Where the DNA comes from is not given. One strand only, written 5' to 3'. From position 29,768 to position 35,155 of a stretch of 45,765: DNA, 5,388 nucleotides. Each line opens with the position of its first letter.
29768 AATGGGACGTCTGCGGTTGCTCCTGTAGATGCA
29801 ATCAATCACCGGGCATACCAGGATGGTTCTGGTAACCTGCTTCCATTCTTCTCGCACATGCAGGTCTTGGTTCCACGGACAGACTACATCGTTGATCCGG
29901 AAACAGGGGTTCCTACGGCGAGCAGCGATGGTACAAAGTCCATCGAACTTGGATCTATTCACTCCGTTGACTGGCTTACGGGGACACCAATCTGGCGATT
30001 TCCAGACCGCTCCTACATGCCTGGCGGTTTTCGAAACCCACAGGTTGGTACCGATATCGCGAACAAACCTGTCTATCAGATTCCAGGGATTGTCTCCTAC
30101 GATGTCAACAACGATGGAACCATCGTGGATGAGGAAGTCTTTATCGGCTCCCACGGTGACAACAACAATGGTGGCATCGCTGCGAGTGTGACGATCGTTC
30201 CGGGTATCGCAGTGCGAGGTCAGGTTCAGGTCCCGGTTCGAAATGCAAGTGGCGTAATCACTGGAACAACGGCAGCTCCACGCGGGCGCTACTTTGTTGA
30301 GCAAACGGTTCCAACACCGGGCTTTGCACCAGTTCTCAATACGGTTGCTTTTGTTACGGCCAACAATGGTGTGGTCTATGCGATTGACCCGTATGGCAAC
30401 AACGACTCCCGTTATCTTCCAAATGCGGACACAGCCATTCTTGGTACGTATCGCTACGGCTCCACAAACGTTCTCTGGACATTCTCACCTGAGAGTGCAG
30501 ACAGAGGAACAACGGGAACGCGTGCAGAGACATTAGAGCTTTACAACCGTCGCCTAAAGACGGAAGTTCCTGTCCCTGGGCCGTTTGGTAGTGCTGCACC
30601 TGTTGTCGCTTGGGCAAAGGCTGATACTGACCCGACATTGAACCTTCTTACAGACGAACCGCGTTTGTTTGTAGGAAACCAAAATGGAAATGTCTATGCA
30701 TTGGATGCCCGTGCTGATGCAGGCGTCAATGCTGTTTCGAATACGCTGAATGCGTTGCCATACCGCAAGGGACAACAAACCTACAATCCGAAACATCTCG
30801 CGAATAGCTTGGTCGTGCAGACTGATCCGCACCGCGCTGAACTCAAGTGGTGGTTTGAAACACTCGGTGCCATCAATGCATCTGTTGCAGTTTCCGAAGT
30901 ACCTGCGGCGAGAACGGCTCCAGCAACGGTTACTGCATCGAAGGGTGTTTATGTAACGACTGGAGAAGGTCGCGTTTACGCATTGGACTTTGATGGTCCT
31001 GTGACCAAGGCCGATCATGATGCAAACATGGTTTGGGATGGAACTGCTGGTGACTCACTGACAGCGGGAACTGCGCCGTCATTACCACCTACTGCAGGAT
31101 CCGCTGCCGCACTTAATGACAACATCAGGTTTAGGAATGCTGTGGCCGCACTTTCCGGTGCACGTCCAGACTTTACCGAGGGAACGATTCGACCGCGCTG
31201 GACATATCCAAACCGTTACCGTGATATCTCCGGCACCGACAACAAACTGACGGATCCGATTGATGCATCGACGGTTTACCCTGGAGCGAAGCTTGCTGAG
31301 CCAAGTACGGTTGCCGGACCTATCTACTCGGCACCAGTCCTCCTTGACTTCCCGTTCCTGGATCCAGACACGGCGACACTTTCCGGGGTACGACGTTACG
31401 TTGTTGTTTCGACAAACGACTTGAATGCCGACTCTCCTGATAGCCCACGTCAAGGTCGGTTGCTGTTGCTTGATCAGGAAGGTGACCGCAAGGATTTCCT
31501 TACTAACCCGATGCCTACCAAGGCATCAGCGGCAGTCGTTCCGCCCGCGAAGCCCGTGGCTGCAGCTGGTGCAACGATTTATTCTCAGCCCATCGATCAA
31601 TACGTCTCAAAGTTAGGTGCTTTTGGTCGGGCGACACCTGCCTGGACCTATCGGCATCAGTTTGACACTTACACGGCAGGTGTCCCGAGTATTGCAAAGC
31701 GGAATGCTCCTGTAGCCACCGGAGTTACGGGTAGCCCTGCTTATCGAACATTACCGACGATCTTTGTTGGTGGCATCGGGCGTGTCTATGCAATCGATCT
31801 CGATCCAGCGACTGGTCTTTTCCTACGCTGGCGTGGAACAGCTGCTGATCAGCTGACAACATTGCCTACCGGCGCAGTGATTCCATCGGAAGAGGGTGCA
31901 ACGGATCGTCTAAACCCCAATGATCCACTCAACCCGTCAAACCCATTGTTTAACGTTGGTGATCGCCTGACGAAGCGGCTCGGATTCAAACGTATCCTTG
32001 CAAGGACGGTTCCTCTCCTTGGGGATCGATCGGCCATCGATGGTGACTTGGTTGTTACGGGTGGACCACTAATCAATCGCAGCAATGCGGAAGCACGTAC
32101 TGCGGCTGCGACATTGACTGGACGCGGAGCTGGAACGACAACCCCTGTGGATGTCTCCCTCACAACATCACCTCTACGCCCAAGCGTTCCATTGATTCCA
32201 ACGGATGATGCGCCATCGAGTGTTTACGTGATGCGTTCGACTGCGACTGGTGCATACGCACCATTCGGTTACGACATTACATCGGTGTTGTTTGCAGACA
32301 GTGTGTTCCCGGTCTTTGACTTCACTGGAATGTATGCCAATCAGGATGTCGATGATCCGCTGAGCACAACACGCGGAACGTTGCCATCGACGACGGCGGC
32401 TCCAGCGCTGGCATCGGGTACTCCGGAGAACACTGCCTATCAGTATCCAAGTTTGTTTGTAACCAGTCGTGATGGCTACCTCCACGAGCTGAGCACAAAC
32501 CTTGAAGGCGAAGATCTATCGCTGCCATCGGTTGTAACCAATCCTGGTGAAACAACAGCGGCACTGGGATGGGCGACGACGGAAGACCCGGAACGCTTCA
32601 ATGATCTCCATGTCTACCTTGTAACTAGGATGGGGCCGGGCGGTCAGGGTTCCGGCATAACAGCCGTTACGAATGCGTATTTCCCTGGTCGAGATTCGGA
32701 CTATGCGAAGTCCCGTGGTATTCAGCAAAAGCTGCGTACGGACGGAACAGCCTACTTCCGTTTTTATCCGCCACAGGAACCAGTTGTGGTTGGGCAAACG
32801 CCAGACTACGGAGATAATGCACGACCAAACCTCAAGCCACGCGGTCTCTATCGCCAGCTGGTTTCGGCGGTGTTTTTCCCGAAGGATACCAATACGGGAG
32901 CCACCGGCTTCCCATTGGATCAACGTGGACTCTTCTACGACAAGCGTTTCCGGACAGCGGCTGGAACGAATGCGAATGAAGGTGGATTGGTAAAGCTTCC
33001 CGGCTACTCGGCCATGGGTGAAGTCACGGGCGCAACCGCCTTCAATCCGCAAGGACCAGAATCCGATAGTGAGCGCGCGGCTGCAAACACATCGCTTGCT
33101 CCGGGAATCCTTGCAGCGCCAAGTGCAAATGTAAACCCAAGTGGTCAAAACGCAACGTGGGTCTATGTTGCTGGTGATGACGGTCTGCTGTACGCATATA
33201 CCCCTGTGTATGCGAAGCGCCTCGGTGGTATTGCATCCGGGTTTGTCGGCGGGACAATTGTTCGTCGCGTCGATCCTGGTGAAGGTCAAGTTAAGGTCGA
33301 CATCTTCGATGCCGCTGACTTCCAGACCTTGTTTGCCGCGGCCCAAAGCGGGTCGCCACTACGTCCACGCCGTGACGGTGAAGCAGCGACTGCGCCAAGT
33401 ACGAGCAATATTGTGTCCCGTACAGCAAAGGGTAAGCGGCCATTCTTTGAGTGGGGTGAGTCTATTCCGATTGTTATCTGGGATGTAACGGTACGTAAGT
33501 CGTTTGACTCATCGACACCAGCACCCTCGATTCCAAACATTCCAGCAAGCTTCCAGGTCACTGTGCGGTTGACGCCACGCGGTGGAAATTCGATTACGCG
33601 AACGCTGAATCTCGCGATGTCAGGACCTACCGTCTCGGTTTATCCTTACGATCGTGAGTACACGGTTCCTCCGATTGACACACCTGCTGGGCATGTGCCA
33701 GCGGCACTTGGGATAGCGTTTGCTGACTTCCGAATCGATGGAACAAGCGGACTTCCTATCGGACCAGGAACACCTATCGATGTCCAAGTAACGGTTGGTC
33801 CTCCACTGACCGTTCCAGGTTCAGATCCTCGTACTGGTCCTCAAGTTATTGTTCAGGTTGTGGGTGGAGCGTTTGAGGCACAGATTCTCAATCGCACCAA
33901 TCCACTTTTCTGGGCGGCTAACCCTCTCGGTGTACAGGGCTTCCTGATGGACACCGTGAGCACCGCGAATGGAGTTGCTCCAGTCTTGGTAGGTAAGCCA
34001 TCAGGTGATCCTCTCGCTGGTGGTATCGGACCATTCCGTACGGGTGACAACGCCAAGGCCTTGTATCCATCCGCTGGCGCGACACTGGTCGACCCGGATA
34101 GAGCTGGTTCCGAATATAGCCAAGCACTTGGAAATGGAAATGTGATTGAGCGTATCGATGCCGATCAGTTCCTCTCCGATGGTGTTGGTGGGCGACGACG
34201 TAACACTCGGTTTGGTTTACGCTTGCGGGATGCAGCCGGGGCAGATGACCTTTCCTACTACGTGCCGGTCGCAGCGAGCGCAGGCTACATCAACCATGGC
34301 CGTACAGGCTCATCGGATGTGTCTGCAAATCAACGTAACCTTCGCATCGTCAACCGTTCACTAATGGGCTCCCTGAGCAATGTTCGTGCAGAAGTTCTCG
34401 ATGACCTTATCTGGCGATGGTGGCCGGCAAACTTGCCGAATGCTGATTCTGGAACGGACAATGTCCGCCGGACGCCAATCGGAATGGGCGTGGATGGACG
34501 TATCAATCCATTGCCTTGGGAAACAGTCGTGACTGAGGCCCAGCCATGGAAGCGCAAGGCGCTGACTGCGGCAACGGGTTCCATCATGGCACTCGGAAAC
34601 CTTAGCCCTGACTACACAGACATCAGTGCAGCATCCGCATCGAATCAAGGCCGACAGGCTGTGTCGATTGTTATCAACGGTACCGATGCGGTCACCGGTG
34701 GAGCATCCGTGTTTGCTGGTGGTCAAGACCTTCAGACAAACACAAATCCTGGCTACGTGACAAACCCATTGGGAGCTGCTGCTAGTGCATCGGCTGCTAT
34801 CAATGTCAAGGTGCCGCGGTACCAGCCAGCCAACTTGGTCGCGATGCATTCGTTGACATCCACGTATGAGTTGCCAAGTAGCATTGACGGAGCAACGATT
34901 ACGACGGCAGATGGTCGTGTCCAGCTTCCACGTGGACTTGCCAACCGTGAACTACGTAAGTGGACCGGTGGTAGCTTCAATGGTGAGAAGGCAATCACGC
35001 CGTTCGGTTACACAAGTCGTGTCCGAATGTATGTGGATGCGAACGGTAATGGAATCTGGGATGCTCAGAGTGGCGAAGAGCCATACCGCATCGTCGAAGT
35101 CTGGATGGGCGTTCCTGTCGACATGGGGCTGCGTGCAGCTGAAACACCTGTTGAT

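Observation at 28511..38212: A 3233-aa, apparently non-repetitive giant exoprotein is the terminal gene of the operon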

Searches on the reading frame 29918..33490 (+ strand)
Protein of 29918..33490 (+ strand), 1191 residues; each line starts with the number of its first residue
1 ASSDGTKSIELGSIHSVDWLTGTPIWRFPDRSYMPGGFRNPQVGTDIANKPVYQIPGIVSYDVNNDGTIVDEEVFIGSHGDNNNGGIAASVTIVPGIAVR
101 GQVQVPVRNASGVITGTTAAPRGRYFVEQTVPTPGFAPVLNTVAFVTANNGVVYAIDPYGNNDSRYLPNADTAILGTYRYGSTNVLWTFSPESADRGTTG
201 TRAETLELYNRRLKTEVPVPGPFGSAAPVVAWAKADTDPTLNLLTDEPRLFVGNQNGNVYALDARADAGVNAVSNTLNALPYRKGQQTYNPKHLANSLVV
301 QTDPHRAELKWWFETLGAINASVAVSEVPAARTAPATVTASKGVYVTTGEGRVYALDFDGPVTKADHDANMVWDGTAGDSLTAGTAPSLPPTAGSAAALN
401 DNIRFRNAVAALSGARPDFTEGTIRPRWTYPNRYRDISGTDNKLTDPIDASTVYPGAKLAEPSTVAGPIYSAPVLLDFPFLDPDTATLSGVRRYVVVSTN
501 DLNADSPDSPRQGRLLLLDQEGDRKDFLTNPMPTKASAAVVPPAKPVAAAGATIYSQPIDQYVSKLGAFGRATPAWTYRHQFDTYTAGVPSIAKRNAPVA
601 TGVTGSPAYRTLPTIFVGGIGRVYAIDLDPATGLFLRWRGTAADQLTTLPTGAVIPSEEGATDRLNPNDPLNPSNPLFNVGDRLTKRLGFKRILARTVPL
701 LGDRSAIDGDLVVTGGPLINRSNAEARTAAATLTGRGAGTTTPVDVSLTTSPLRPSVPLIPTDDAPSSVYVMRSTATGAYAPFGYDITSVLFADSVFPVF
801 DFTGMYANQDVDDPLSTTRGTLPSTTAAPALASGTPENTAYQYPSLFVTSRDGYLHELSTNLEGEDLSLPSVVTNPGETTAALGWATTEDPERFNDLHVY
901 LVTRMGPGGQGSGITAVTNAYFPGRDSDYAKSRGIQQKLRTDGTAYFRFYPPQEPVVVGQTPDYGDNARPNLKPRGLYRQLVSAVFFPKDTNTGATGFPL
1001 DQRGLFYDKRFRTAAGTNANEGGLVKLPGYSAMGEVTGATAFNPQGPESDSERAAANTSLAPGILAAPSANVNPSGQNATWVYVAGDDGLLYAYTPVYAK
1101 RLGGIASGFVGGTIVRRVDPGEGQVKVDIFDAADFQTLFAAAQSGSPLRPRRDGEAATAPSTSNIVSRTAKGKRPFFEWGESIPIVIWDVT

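Call 47: predict_structure(alignment_id=A4)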
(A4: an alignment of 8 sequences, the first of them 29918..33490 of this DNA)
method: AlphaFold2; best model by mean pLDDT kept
length: 1191 residues; sequences in the alignment: 8
mean_pLDDT: 44.2   pTM: 0.51
mean pLDDT of the five models: 44.2, 34.8, 34.6, 31.2, 29.3
residues with pLDDT >= 90: 0; 70-90: 198; 50-70: 269; < 50: 724
segments of 3 or more residues with pLDDT < 50: 1-7, 18-23, 35-37, 162-181, 197-207, 288-306, 333-339, 363-424, 432-464, 481-489, 522-561, 581-610, 638-692, 715-844, 860-1124, 1153-1162, 1174-1181
pLDDT, mean of each block of 10 residues (from residue 1): 44 57 54 53 62 74 57 68 65 77 66 62 71 66 81 78 39 39 75 50 46 57 74 70 79 82 77 65 60 34 54 73 74 45 77 74 47 36 28 27 26 26 52 35 27 26 51 69 37 72 62 68 36 26 26 32 60 70 31 26 32 72 67 47 24 26 31 29 28 55 67 41 24 23 23 21 20 22 25 23 24 22 25 24 55 59 30 29 26 32 38 37 25 26 22 22 22 21 23 23 26 25 22 24 25 34 27 23 29 31 25 25 50 73 63 40 57 45 56 36
secondary structure, 60 per line:
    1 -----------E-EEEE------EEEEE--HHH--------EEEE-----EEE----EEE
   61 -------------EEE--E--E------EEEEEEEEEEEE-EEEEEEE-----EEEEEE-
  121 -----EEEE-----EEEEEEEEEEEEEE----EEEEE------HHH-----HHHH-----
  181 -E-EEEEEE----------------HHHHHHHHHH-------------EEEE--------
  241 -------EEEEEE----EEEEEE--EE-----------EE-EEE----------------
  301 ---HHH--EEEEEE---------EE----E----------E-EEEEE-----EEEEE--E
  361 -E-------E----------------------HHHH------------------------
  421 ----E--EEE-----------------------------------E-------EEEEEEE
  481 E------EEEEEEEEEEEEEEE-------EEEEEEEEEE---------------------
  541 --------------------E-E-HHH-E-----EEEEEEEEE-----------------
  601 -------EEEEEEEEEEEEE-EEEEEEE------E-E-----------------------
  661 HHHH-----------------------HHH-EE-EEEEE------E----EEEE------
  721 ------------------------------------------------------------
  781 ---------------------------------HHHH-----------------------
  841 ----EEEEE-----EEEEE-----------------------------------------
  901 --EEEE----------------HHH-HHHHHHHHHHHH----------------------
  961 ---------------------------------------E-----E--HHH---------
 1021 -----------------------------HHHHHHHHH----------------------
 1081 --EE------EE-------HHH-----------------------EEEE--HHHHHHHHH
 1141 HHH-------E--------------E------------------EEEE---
elements in order (helices of 4 or more, strands of 3 or more residues): E14-17 E24-28 E42-45 E51-53 E58-60 E74-76 E89-100 E102-108 E114-119 E126-129 E135-148 E153-157 H172-175 E184-189 H206-215 E229-232 E248-253 E258-263 E282-284 E309-314 E343-347 E353-357 H393-396 E428-430 E474-481 E488-502 E510-519 E575-583 E608-620 E622-628 H661-664 E695-699 E711-714 H814-817 E845-849 E855-859 E903-906 H927-938 H1050-1058 E1126-1129 H1132-1143 E1185-1188
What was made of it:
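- On PQQ-like beta-propeller (PQQ_2 / BamB type): AF2 with 8 sequences gave mean pLDDT 44 and pTM 0.51 (call 47).
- Closest known: PQQ-like 8-bladed propellers. Different: The structure of this segment was not resolved (call 47).
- Tried and rejected: With 8 sequences it failed (mean pLDDT 44; call 47), so propeller closure and the nature of the inserts remain open.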

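Call 75: fold_search(model_id=the predicted structure, library=pdb)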
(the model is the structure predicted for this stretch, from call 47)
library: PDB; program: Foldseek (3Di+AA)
matches with E <= 10: 383; with E <= 0.001: 1
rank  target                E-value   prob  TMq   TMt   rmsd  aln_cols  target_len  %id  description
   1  7awz                  1.2e-04  0.96  0.08  0.24  15.3       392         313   14  Crystal structure of the computationally designed Scone-E protein (released 2021-01-13)
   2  6tje_B                1.0e-03  1.00  0.10  0.60  11.9       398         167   12  Crystal structure of the computationally designed Cake5 protein (released 2020-05-06)
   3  7mgm_B                1.7e-03  1.00  0.08  0.26   6.4       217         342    7  Structure of yeast cytoplasmic dynein with AAA3 Walker B mutation bound to Lis1 (released 2022-01-19)
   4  6bm0_A                7.2e-03  0.09  0.07  0.07  25.6       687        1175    9  Cryo-EM structure of human CPSF-160-WDR33 complex at 3.8 A resolution (released 2017-11-22)
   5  9fqr_H9               8.1e-03  0.54  0.09  0.07  18.5       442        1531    9  96-nm repeat of axonemal doublet microtubules from bovine sperm (released 2025-03-26)
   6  9ejk_A                9.0e-03  0.21  0.10  0.13  25.4       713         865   10  Lgl2 bound to the aPKCiota-Par6b complex in nucleotide-free form. Head sub-complex region subtracted (released 2025-07-02)
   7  9ejl_A                9.0e-03  0.21  0.10  0.13  25.5       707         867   11  Lgl2 bound to the aPKCiota-Par6B complex in nucleotide-free form. Conformation with visible head sub-complex. (released 2025-07-02)
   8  9nfr_A                9.5e-03  0.11  0.08  0.08  28.4       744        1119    8  Crystal structure of CRBN-DDB1 and MRT-23227 in complex with VAV1 (released 2025-07-09)
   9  8dzz_C                1.0e-02  1.00  0.08  0.25   7.2       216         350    7  Cryo-EM structure of chi dynein bound to Lis1 (released 2023-08-30)
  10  9dld_C                1.1e-02  0.99  0.08  0.23  11.6       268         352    7  CryoEM structures of yeast cytoplasmic dynein in the presence of ATP and Lis1. (released 2025-05-28)
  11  4v0n_B                1.2e-02  0.21  0.07  0.19  17.9       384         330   11  Crystal structure of BBS1N in complex with ARL6DN, soaked with mercury (released 2014-11-19)
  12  9dle_B                1.5e-02  1.00  0.08  0.26   7.3       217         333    7  CryoEM structures of yeast cytoplasmic dynein in the presence of ATP and Lis1. (released 2025-05-28)
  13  6pai_A                1.5e-02  0.09  0.08  0.08  27.2       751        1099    8  Structure of the human DDB1-DDA1-DCAF15 E3 ubiquitin ligase bound to RBM39 and sulfonamide E7820 (released 2019-09-18)
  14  6xt9_I                1.7e-02  0.35  0.10  0.14  18.9       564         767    7  Subunits BBS 1,4,8,9,18 of the human BBSome complex (released 2020-01-29)
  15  4v0n_F                1.8e-02  0.15  0.07  0.17  17.8       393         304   10  Crystal structure of BBS1N in complex with ARL6DN, soaked with mercury (released 2014-11-19)
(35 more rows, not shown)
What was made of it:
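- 29942..33310 (+): PQQ-type beta-propeller, about 8 blades, stretched over ~1100 aa by inserts (aa ~478-1600). Blade motifs lie at aa ~481, 620, 726, 820, 982, 1090, 1325 and 1558. The AF2 model of this segment is poor (call 47); its weak Foldseek hits are nearly all propellers (call 75).
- On PilY1/PilC (PF05567): The PQQ-type segment was modelled too poorly to judge (calls 47, 75).
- On PQQ-like beta-propeller (PQQ_2 / BamB type): Nearly all the weak Foldseek hits are propellers (call 75).
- Tried and rejected: Its Foldseek hits are weak (call 75).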

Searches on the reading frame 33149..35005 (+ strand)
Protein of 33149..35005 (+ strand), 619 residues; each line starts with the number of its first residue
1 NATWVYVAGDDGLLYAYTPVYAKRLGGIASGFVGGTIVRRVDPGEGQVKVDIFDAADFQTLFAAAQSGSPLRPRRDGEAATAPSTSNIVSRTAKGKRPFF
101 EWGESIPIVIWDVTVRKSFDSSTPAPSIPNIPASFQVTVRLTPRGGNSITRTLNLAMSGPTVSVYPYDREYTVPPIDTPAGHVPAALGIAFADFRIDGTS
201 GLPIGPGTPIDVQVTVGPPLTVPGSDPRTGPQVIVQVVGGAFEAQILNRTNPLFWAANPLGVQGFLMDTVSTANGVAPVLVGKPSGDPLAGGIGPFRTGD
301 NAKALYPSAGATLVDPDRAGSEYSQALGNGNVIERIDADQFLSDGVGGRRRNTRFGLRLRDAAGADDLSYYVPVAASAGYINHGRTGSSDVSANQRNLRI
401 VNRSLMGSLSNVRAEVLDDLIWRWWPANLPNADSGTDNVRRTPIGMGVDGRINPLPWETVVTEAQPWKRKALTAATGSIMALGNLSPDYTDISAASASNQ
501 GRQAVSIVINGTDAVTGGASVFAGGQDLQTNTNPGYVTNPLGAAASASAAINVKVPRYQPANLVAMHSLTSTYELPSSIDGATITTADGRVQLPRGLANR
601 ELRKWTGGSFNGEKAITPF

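Call 106: find_homologous_proteins(query=window:33149-35005:+, max_evalue=0.001)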
Query window:33149-35005:+: 8000 candidates shared short words with the query, none scored E <= 0.001.
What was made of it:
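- Tried and rejected: The third, with aa 1547-2165, returned none, not even the 95%-identical homolog (call 106).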
